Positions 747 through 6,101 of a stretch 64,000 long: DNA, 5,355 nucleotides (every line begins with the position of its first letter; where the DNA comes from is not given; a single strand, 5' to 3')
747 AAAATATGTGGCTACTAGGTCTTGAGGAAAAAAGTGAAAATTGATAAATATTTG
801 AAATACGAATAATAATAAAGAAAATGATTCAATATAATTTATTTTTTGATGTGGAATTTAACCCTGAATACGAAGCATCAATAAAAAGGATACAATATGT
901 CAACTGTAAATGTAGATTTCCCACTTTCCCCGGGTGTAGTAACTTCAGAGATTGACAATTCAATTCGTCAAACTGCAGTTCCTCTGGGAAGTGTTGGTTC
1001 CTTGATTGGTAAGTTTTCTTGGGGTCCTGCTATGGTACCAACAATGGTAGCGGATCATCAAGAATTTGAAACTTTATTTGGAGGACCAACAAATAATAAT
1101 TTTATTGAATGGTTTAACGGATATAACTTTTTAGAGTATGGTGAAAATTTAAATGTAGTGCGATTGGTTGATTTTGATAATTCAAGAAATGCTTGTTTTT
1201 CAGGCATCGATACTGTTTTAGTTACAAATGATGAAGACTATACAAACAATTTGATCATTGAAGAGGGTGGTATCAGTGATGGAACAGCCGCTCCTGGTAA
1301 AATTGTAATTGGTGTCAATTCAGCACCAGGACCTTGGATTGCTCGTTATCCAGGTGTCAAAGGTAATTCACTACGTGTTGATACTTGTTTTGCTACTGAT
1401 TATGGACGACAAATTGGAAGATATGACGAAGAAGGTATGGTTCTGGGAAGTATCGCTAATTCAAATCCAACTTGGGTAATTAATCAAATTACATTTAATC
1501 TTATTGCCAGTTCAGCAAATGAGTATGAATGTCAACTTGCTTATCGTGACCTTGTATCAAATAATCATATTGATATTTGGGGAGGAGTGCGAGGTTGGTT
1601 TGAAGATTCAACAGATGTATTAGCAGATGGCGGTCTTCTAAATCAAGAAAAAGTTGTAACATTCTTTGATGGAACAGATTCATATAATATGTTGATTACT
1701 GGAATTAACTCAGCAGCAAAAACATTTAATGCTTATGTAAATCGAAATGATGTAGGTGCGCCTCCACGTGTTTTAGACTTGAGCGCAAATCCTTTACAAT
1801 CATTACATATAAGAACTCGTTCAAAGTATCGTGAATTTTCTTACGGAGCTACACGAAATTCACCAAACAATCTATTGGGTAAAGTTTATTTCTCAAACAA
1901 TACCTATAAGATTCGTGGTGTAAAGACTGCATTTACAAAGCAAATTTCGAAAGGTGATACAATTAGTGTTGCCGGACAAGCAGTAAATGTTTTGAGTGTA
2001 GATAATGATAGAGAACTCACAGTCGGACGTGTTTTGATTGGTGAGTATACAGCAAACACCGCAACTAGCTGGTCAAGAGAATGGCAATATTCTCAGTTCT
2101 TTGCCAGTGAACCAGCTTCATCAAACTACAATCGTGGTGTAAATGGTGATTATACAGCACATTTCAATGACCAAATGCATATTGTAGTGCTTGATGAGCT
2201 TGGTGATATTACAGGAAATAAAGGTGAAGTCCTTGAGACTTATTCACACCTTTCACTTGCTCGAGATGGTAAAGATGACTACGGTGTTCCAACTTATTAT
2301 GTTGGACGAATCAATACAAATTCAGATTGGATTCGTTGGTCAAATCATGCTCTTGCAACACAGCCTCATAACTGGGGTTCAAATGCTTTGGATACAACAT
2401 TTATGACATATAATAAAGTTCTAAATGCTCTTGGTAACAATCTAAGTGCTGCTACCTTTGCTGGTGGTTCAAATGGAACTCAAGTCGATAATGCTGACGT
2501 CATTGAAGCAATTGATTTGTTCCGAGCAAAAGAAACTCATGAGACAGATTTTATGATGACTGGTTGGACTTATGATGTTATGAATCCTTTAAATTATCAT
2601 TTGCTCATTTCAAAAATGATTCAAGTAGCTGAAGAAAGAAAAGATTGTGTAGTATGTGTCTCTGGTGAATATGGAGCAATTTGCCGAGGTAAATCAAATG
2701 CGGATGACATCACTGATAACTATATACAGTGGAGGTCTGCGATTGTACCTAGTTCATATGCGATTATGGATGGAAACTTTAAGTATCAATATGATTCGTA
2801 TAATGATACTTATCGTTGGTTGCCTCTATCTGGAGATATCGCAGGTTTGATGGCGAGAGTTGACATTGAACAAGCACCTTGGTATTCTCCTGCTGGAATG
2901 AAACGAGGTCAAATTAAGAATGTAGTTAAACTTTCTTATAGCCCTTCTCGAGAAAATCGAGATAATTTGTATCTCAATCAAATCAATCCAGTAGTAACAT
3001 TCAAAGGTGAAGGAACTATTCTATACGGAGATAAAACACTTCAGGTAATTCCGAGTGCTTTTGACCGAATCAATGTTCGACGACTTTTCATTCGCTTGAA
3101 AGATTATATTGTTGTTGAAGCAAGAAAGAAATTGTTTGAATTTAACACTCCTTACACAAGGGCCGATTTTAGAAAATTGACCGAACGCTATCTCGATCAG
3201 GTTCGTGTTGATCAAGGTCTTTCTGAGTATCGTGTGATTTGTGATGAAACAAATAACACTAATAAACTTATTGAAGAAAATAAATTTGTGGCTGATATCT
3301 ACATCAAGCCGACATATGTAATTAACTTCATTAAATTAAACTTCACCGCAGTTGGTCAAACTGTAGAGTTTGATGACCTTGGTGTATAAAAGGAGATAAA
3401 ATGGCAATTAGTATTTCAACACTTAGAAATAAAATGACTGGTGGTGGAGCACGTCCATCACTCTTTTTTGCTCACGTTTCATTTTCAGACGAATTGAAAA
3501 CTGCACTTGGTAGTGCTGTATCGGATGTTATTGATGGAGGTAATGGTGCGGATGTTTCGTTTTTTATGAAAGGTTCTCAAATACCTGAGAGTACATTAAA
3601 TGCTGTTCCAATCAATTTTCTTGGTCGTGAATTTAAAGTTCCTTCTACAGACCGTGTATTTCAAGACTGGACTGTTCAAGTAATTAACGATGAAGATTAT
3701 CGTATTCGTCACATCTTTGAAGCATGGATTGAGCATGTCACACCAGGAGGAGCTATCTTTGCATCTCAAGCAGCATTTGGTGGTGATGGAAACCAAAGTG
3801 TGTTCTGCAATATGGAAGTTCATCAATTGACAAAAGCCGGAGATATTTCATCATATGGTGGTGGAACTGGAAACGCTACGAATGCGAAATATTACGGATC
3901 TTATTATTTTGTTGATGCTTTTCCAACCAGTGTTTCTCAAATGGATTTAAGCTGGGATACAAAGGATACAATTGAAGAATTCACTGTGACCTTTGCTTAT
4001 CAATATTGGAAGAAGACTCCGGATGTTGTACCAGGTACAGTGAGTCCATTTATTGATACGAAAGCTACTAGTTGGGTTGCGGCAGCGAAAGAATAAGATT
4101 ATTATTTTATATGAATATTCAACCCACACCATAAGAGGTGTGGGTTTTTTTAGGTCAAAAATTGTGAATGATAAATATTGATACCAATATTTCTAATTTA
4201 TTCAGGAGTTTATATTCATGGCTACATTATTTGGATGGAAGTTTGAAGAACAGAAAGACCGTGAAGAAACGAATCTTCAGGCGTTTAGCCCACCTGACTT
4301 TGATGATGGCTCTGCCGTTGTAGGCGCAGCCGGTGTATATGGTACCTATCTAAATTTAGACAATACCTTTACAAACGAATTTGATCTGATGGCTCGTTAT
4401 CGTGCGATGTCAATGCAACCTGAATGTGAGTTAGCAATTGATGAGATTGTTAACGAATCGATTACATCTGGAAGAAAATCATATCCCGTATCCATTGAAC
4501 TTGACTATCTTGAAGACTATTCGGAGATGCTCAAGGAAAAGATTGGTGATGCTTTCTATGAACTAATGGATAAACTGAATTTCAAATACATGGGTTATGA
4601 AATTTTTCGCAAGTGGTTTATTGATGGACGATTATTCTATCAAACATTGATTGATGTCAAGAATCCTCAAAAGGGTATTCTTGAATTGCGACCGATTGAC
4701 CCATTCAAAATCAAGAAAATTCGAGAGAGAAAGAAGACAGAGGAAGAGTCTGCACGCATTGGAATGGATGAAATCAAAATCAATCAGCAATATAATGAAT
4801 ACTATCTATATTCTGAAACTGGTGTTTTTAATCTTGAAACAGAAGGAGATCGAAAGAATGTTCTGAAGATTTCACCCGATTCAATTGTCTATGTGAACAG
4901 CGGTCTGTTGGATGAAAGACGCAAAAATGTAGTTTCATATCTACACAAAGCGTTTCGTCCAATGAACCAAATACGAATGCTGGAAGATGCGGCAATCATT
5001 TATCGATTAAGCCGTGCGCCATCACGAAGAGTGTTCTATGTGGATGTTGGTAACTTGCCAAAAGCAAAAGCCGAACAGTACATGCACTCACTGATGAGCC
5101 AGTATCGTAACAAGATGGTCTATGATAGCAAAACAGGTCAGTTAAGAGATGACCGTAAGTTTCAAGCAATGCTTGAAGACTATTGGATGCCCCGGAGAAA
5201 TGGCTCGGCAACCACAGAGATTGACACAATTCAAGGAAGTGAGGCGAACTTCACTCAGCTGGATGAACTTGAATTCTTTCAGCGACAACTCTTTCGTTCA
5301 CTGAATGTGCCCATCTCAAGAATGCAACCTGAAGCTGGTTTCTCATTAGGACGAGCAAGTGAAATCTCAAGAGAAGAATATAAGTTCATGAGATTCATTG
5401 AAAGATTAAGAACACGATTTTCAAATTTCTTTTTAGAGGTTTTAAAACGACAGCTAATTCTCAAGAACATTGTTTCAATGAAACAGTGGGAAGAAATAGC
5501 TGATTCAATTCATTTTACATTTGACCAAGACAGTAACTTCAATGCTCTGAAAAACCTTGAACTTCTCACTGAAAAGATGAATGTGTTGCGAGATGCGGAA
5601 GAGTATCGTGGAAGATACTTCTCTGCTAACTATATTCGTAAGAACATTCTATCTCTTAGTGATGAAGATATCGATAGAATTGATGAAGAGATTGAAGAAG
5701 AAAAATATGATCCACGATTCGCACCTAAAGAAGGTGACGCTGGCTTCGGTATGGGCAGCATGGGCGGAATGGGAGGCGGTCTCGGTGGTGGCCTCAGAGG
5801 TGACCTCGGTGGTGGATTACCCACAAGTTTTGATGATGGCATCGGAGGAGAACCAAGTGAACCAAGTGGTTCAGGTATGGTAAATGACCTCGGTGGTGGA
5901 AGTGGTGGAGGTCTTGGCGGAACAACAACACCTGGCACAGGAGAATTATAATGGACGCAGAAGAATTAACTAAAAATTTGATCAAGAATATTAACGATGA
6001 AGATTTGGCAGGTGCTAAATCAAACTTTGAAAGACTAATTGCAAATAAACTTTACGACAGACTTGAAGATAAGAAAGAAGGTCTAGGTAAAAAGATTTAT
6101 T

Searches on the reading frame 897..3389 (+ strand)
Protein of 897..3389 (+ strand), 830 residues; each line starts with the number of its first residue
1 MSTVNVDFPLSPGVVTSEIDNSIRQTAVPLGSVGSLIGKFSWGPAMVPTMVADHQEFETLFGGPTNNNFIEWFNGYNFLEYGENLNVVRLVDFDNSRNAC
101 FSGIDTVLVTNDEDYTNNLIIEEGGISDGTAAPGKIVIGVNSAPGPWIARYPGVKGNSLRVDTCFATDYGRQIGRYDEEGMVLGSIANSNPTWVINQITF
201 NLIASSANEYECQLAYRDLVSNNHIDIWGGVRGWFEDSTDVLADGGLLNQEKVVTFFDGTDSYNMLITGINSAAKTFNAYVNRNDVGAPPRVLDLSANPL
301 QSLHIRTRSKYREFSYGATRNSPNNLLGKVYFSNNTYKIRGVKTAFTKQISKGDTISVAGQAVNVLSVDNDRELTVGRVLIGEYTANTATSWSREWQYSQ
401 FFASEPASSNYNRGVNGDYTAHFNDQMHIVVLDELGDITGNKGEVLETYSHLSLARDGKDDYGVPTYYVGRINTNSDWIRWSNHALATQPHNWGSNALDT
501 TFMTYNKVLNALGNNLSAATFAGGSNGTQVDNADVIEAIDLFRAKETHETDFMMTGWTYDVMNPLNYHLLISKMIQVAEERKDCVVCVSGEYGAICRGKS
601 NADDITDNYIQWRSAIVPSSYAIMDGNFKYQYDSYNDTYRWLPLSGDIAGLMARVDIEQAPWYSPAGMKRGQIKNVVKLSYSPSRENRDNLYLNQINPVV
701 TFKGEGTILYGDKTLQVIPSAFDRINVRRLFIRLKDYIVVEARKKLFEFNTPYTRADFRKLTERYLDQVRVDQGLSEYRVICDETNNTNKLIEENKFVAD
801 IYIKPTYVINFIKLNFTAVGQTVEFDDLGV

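Call 10: search_protein_families(library=phrogs, proteins=[window:897-3389:+], max_evalue=0.00001)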
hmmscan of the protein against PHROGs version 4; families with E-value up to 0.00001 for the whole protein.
window:897-3389:+ (830 aa): 5 families
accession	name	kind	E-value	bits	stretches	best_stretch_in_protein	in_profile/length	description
phrog_23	-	tail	2.6e-104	350.7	1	10-826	24-470/496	tail sheath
phrog_10581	-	tail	5.2e-39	135.2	1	653-813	734-904/915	tail sheath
phrog_38392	-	tail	4.2e-15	56.8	1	10-116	6-113/329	tail sheath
phrog_34521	-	tail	7.7e-12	44.9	1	674-809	805-941/962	tail sheath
phrog_20545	-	tail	5.6e-07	29.7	1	10-94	22-105/538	tail sheath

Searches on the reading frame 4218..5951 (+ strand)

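Call 10: search_protein_families(library=phrogs, proteins=[window:4218-5951:+], max_evalue=0.00001)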
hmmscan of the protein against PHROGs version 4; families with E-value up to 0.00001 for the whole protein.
window:4218-5951:+ (577 aa): 1 family
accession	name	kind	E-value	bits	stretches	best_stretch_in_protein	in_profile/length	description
phrog_213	-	head and packaging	6.6e-178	593.6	1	1-512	2-514/528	portal protein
